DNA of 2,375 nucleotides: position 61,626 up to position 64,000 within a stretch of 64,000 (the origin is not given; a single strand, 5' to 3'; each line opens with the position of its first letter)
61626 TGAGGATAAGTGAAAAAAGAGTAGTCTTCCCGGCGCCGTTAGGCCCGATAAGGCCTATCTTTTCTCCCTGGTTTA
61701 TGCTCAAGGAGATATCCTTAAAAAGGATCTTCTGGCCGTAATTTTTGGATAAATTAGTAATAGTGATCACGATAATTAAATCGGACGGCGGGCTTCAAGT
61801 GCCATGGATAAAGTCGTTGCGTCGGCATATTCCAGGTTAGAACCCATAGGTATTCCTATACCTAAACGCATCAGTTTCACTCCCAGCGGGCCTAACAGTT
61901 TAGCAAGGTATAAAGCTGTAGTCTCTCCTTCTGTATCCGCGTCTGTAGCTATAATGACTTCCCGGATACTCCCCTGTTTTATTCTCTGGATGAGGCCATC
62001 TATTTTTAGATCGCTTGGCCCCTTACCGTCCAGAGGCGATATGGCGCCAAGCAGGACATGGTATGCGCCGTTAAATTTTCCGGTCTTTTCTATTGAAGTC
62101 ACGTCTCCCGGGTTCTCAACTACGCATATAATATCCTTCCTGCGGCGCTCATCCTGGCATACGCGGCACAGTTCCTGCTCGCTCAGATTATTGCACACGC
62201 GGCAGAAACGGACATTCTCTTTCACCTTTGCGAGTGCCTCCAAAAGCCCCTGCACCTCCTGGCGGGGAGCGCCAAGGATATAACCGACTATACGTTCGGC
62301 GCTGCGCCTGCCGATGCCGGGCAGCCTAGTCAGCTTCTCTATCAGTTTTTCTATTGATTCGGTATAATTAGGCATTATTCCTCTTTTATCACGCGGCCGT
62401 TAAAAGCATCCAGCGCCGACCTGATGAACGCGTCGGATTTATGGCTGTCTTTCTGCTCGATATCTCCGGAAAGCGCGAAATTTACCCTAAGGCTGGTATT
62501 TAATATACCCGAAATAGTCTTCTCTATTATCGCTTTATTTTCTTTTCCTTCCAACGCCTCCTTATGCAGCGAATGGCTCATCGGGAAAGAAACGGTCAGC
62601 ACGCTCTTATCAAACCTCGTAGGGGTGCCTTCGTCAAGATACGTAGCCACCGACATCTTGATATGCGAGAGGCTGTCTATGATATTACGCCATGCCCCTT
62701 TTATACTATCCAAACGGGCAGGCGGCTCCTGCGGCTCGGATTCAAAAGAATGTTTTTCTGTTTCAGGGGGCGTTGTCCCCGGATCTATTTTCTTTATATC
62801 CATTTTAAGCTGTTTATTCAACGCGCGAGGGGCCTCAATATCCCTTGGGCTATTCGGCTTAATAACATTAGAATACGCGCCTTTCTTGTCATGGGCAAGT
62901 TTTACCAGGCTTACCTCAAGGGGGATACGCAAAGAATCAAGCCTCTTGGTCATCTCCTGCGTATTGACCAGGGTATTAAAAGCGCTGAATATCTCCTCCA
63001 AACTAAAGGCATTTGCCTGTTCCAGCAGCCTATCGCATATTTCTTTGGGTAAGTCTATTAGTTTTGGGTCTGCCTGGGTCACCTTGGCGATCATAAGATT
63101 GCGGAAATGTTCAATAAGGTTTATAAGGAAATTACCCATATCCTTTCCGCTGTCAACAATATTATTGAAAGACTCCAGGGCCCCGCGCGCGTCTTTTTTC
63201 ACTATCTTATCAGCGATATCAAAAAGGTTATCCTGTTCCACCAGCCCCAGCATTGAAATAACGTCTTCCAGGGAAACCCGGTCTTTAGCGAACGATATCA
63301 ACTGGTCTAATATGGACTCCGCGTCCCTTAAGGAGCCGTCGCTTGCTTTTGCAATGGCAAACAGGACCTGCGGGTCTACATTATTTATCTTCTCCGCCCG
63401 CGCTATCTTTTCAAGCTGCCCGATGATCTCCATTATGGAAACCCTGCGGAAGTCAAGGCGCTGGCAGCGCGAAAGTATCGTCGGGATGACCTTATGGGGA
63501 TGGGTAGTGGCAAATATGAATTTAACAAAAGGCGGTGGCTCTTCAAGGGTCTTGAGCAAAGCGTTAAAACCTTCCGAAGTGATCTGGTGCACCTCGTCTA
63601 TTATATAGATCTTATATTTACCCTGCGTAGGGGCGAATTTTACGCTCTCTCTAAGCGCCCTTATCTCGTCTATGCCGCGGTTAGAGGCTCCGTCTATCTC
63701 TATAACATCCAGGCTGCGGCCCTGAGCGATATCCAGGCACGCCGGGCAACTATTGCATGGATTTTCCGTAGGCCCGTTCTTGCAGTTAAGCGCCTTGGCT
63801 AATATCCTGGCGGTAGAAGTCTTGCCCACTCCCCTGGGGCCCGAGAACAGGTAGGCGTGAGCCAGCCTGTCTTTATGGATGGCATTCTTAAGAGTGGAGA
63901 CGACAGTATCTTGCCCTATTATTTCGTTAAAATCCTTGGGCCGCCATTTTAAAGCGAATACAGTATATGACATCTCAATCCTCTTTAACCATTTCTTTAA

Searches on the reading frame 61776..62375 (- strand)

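Call 63: search_protein_families(library=pfam, proteins=[window:61776-62375:-])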
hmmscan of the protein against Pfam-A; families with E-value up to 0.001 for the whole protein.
window:61776-62375:- (199 aa): 5 families
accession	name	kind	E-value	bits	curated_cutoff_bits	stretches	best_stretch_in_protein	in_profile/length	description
PF13662.12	Toprim_4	-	1.1e-25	90.1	25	1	82-171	2-84/85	Toprim domain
PF01751.28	Toprim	-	1.6e-13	51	23.1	1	83-163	2-82/96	Toprim domain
PF21176.3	RecR_HhH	-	8.3e-13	48.4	27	1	8-50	1-43/45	RecR, helix-hairpin-helix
PF21175.2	RecR_C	-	3.7e-11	42.6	22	1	174-197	1-24/24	RecR, C-terminal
PF02132.21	RecR_ZnF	-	2.8e-09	37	22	1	55-75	1-21/21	RecR, Cys4-zinc finger domain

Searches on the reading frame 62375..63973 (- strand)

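Call 63: search_protein_families(library=pfam, proteins=[window:62375-63973:-])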
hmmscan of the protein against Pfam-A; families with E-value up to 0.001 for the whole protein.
window:62375-63973:- (532 aa): 12 families
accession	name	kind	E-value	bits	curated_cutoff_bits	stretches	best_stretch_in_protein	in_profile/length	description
PF13177.12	DNA_pol3_delta2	-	8.7e-48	162.8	27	1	21-178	2-160/161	DNA polymerase III, delta subunit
PF12169.13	DNA_pol3_gamma3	-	4.3e-19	69.2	24.4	1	233-361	1-129/143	DNA polymerase III subunits gamma and tau domain III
PF00004.35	AAA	-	7.4e-14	52.8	21.2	1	42-172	2-125/131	ATPase family associated with various cellular activities (AAA)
PF20964.2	DnaX_C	-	9.2e-12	45.4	26.2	1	416-507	4-93/113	DNA polymerase III subunit tau, C-terminal domain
PF22608.2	DNAX_ATPase_lid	-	1.3e-10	41.3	27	1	183-230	2-48/49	DNA polymerase III clamp loader subunit, ATPase lid domain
PF05496.18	RuvB_N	-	6.1e-07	29.8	27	1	11-73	2-68/159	Holliday junction DNA helicase RuvB P-loop domain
PF13191.12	AAA_16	-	9e-06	26.7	32.6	1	18-143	2-156/167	AAA ATPase domain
PF07728.20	AAA_5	-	1.2e-05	25.8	22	1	42-145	3-92/139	AAA domain (dynein-related subfamily)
PF21694.2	DNA_pol3_delta_C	-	2.2e-05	24.8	27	1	247-343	1-104/121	DNA polymerase III delta subunit, C-terminal domain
PF21960.2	RCF1-5-like_lid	-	0.00015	22.1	27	1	187-218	3-34/43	RCF1/5-like, AAA+ ATPase lid domain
PF13173.12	AAA_14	-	0.00074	20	27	0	40-156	4-97/129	AAA domain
PF13401.12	AAA_22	-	0.00081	20.1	27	0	41-144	8-109/130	AAA domain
